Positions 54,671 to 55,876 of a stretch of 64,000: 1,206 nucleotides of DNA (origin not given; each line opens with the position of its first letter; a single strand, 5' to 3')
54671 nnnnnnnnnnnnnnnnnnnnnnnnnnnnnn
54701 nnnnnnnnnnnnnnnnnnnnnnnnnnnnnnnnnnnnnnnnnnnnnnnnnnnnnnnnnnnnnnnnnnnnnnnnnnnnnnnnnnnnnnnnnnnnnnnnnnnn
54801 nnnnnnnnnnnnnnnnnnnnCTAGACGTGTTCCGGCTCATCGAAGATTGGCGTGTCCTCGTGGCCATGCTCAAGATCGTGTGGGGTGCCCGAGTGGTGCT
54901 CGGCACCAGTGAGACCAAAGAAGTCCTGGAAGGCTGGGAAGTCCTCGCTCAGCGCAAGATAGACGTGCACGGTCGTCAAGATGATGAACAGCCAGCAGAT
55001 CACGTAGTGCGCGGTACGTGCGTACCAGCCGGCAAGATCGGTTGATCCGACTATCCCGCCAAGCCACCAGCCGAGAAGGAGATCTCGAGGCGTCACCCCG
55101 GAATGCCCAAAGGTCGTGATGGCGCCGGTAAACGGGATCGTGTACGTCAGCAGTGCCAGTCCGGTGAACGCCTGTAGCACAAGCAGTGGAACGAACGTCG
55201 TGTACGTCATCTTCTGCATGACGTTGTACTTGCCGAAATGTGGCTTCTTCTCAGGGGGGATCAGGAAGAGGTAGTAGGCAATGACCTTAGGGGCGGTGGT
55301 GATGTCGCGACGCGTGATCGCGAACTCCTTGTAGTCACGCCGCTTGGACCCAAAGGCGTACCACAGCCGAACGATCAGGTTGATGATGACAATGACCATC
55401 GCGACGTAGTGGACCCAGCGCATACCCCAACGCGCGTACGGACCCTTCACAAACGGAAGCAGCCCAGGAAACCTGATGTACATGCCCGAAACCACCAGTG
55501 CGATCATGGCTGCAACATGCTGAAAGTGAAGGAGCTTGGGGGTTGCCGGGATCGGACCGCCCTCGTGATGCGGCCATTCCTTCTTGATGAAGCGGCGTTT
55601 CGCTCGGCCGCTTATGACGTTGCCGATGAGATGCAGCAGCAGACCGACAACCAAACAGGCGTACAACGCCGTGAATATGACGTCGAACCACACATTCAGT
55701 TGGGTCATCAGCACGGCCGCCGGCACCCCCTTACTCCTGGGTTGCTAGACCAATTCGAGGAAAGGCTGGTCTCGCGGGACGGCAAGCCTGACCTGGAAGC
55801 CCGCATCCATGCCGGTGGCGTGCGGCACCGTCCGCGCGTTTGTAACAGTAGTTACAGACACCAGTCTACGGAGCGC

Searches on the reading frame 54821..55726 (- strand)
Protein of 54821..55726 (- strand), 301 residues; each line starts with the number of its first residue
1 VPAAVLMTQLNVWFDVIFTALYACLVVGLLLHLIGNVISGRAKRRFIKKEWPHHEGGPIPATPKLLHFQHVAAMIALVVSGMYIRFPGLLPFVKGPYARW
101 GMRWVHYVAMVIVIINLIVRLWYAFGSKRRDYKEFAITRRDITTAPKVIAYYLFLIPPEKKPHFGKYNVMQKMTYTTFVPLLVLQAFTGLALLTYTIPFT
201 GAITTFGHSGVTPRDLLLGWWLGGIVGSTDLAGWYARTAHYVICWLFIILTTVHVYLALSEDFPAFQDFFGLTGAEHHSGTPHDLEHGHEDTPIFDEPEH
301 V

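Call 11: search_protein_families(library=pfam, proteins=[window:54821-55726:-], max_evalue=0.001)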
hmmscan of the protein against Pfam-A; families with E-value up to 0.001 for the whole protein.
window:54821-55726:- (301 aa): 1 family
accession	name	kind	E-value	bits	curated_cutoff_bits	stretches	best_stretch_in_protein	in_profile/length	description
PF01292.26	Ni_hydr_CYTB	-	2.8e-17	63.5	30.1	1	64-263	7-167/179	Prokaryotic cytochrome b561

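Call 64: find_homologous_proteins(query=window:54821-55726:-, max_evalue=1e-20)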
Query window:54821-55726:- (301 aa): 432 proteins with E <= 1e-20 among 2281 candidates; the best 120 are listed.
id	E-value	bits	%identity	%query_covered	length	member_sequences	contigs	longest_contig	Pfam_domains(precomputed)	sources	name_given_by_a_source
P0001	9.5e-181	618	86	100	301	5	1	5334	PF01292.27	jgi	jgi:Ni/Fe-hydrogenase b-type cytochrome subunit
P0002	4.9e-155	534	75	98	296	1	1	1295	PF01292.27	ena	-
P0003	1.4e-152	526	76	98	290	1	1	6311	PF01292.27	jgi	jgi:Ni,Fe-hydrogenase I cytochrome b subunit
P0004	4.9e-152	524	78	91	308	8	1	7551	PF01292.27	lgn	-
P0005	1.3e-151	522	78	90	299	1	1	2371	PF01292.27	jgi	jgi:Ni/Fe-hydrogenase b-type cytochrome subunit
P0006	1.4e-145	503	73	99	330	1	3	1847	PF01292.27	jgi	jgi:Ni,Fe-hydrogenase I cytochrome b subunit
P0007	1.2e-144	500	73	98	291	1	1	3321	PF01292.27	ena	-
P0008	1.9e-144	499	77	89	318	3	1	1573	PF01292.27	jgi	jgi:Ni/Fe-hydrogenase b-type cytochrome subunit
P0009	3.4e-143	495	71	98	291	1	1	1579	PF01292.27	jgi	jgi:Ni,Fe-hydrogenase I cytochrome b subunit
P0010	1.3e-141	490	72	98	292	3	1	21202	PF01292.27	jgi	jgi:Ni,Fe-hydrogenase I cytochrome b subunit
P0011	1.2e-140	486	71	98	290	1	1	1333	PF01292.27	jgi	jgi:Ni,Fe-hydrogenase I cytochrome b subunit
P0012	1.7e-140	486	73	98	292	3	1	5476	PF01292.27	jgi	jgi:Ni,Fe-hydrogenase I cytochrome b subunit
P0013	3.4e-140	485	71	98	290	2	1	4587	PF01292.27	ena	-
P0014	7.1e-139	481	69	98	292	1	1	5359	PF01292.27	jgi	jgi:Ni,Fe-hydrogenase I cytochrome b subunit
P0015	1.0e-137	477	69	98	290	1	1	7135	PF01292.27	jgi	jgi:Ni,Fe-hydrogenase I cytochrome b subunit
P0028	5.5e-132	458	71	98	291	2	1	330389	PF01292.27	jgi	jgi:Ni/Fe-hydrogenase b-type cytochrome subunit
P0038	6.8e-128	445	66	99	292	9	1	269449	PF01292.27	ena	-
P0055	3.7e-116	406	64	95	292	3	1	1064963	PF01292.27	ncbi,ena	-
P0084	3.1e-109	383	61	98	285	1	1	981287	PF01292.27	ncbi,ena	-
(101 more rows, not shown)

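Call 65: find_encoding_contigs(protein=P0028, flank=10000, max_places=2)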
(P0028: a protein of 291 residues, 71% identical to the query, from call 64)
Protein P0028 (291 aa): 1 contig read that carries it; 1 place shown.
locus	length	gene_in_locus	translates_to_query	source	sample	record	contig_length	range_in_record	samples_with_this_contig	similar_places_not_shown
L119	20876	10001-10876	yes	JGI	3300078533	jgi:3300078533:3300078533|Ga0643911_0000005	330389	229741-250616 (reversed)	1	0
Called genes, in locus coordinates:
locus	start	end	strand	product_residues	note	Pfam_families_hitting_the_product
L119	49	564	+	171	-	PF00881:Nitroreductase, PF14512:TM1586_NiRdase, PF00881:Nitroreductase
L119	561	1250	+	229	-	PF13555:AAA_29 (weak), PF00005:ABC_tran, PF13191:AAA_16 (weak), PF13304:AAA_21 (faint)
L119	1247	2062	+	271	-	PF03649:UPF0014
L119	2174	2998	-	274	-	-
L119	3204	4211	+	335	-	PF00348:polyprenyl_synt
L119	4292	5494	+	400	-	PF00753:Lactamase_B (weak), PF19583:ODP, PF00258:Flavodoxin_1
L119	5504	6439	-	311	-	PF00005:ABC_tran, PF02463:SMC_N (weak), PF13304:AAA_21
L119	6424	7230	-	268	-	PF02361:CbiQ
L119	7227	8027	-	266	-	PF01891:CbiM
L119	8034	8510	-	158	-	PF01475:FUR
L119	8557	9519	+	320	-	PF00126:HTH_1, PF03466:LysR_substrate, PF12727:PBP_like (faint)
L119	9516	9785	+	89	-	PF11823:Se_S_carrier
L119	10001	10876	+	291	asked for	PF01292:Ni_hydr_CYTB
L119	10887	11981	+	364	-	PF14537:Cytochrom_c3_2 (faint), PF14522:Cytochrome_C7 (weak)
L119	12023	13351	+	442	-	PF14522:Cytochrome_C7 (faint), PF14537:Cytochrom_c3_2 (faint), PF22113:Mtrc-MtrF_II-IV_dom (faint)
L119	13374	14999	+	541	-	PF22113:Mtrc-MtrF_II-IV_dom (faint), PF02085:Cytochrom_CIII (faint), PF14522:Cytochrome_C7 (weak)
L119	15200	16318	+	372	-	PF13428:TPR_14 (faint), PF13431:TPR_17 (faint), PF12895:ANAPC3 (faint), PF13424:TPR_12 (faint), PF00515:TPR_1 (weak), PF13414:TPR_11 (weak), PF13432:TPR_16, PF13414:TPR_11 (weak), +8 more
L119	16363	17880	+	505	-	PF17170:DUF5128 (faint), PF25021:TEN_NHL (faint), PF01436:NHL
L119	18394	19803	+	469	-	PF01058:Oxidored_q6, PF14720:NiFe_hyd_SSU_C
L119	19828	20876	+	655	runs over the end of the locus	PF27537:HoxH (weak), PF00374:NiFeSe_Hases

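Call 66: find_encoding_contigs(protein=P0038, flank=10000, max_places=2)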
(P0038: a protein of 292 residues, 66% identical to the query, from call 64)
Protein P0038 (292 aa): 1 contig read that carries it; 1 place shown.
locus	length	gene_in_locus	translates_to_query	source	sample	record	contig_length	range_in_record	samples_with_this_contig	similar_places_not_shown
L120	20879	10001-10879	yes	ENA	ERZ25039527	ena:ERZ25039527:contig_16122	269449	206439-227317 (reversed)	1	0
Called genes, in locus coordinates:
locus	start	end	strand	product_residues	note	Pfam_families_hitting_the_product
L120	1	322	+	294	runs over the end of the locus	PF12849:PBP_like_2, PF13531:SBP_bac_11, PF01547:SBP_bac_1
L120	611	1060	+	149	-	PF00528:BPD_transp_1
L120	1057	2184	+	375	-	PF00005:ABC_tran, PF13304:AAA_21 (faint), PF08402:TOBE_2 (weak), PF03459:TOBE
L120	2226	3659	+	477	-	PF12804:NTP_transf_3, PF02634:FdhD-NarQ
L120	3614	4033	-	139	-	-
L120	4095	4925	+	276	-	PF03453:MoeA_N (weak), PF00994:MoCF_biosynth, PF03454:MoeA_C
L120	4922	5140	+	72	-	-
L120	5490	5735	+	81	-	PF03205:MobB (weak)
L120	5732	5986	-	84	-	-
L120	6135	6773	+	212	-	PF06463:Mob_synth_C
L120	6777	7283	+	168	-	PF01967:MoaC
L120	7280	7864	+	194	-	PF03473:MOSC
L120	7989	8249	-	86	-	-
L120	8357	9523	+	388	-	PF00155:Aminotran_1_2, PF00266:Aminotran_5, PF01041:DegT_DnrJ_EryC1, PF01053:Cys_Met_Meta_PP (weak), PF01212:Beta_elim_lyase (weak)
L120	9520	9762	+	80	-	PF11823:Se_S_carrier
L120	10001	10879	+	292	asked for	PF01292:Ni_hydr_CYTB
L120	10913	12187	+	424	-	PF13435:Cytochrome_C554 (faint), PF22113:Mtrc-MtrF_II-IV_dom (faint), PF14522:Cytochrome_C7 (faint), PF14537:Cytochrom_c3_2 (faint)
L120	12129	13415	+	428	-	PF14522:Cytochrome_C7 (faint), PF14537:Cytochrom_c3_2 (faint), PF22113:Mtrc-MtrF_II-IV_dom (faint), PF02085:Cytochrom_CIII (faint)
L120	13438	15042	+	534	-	PF02085:Cytochrom_CIII (faint), PF22113:Mtrc-MtrF_II-IV_dom (faint), PF14522:Cytochrome_C7 (weak)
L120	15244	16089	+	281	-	PF13431:TPR_17 (faint), PF07719:TPR_2 (faint), PF12895:ANAPC3 (faint), PF13428:TPR_14 (faint), PF13432:TPR_16 (faint), PF14559:TPR_19 (weak), PF13424:TPR_12 (weak), PF14559:TPR_19 (weak), +8 more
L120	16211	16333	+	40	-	-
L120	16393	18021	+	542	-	PF17170:DUF5128 (faint), PF01436:NHL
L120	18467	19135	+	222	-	-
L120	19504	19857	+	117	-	PF14720:NiFe_hyd_SSU_C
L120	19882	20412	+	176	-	PF00374:NiFeSe_Hases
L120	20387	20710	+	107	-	PF00374:NiFeSe_Hases (weak)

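Call 67: find_encoding_contigs(protein=P0055, flank=10000, max_places=2)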
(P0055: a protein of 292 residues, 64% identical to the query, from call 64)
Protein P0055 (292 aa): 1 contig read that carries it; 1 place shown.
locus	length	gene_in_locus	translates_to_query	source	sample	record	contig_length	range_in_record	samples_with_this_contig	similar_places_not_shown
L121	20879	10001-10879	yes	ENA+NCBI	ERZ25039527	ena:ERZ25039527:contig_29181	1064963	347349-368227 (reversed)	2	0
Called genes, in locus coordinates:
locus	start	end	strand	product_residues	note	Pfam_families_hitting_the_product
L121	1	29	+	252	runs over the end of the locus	-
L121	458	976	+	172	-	PF14512:TM1586_NiRdase (faint), PF00881:Nitroreductase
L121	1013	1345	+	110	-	PF00005:ABC_tran, PF13191:AAA_16 (weak)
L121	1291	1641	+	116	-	PF00005:ABC_tran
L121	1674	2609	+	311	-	PF03649:UPF0014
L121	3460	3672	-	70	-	-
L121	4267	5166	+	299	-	PF00753:Lactamase_B (weak), PF19583:ODP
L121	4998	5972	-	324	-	PF00005:ABC_tran, PF13304:AAA_21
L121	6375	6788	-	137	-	PF02361:CbiQ (weak)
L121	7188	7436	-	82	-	-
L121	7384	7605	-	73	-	-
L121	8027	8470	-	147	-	PF01475:FUR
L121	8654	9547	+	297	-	PF00126:HTH_1, PF03466:LysR_substrate, PF12727:PBP_like (faint)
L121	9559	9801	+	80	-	PF11823:Se_S_carrier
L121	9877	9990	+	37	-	-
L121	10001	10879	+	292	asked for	PF01292:Ni_hydr_CYTB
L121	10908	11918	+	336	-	PF14522:Cytochrome_C7 (faint), PF14537:Cytochrom_c3_2 (faint)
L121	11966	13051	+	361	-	PF14522:Cytochrome_C7 (faint)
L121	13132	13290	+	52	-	-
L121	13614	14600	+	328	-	PF14522:Cytochrome_C7 (faint), PF14537:Cytochrom_c3_2 (faint)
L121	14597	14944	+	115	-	PF14522:Cytochrome_C7 (weak)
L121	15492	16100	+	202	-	-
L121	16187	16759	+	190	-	-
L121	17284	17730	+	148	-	-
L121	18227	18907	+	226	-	-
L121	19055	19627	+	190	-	PF14720:NiFe_hyd_SSU_C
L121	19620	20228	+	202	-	PF00374:NiFeSe_Hases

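Call 68: find_encoding_contigs(protein=P0084, flank=10000, max_places=2)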
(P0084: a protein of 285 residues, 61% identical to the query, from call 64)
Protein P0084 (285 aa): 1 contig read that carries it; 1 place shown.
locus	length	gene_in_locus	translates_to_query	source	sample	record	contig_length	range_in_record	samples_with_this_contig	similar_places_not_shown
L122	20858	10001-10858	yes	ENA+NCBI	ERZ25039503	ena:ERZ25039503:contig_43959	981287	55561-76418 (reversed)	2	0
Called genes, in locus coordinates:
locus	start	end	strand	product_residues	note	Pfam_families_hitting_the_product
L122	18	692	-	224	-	PF18936:DUF5684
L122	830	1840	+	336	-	PF00348:polyprenyl_synt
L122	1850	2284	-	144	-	PF22746:SHOCT-like_DUF2089-C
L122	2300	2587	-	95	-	-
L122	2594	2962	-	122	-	PF09862:DUF2089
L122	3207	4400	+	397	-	PF00753:Lactamase_B (weak), PF19583:ODP, PF00258:Flavodoxin_1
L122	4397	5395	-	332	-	PF00005:ABC_tran, PF13304:AAA_21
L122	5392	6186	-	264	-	PF02361:CbiQ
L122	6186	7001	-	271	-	PF01891:CbiM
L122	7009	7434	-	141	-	PF01475:FUR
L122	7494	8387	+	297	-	PF00126:HTH_1, PF03466:LysR_substrate, PF12727:PBP_like (weak)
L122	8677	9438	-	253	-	-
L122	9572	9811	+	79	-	PF11823:Se_S_carrier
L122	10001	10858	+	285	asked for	PF01292:Ni_hydr_CYTB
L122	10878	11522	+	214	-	PF14522:Cytochrome_C7 (faint), PF22113:Mtrc-MtrF_II-IV_dom (weak)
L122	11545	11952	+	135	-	-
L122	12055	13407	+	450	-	PF02085:Cytochrom_CIII (faint), PF09699:Paired_CXXCH_1 (faint), PF14522:Cytochrome_C7 (faint), PF14537:Cytochrom_c3_2 (faint)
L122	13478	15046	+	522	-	PF02085:Cytochrom_CIII (faint), PF14522:Cytochrome_C7 (faint), PF14537:Cytochrom_c3_2 (faint), PF22113:Mtrc-MtrF_II-IV_dom (weak)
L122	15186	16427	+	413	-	PF13174:TPR_6 (faint), PF12895:ANAPC3 (faint), PF23914:TPR_CcmH_CycH (faint), PF14559:TPR_19 (faint), PF21033:RMD1-3 (faint), PF00515:TPR_1 (faint), PF13432:TPR_16 (weak), PF13424:TPR_12 (weak), +7 more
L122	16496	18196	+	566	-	PF17170:DUF5128 (faint), PF01436:NHL (weak)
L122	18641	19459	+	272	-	PF01058:Oxidored_q6 (weak)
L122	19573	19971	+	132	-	PF14720:NiFe_hyd_SSU_C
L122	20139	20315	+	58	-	PF00374:NiFeSe_Hases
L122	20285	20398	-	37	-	-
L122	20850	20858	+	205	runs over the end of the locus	PF00374:NiFeSe_Hases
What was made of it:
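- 50702..55726 (-): Cytochrome b (54821-55726) plus three multihaem cytochromes (53719-54918, 52344-53672, 50702-52456). Synteny is conserved in L119-L122 (calls 65-68).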
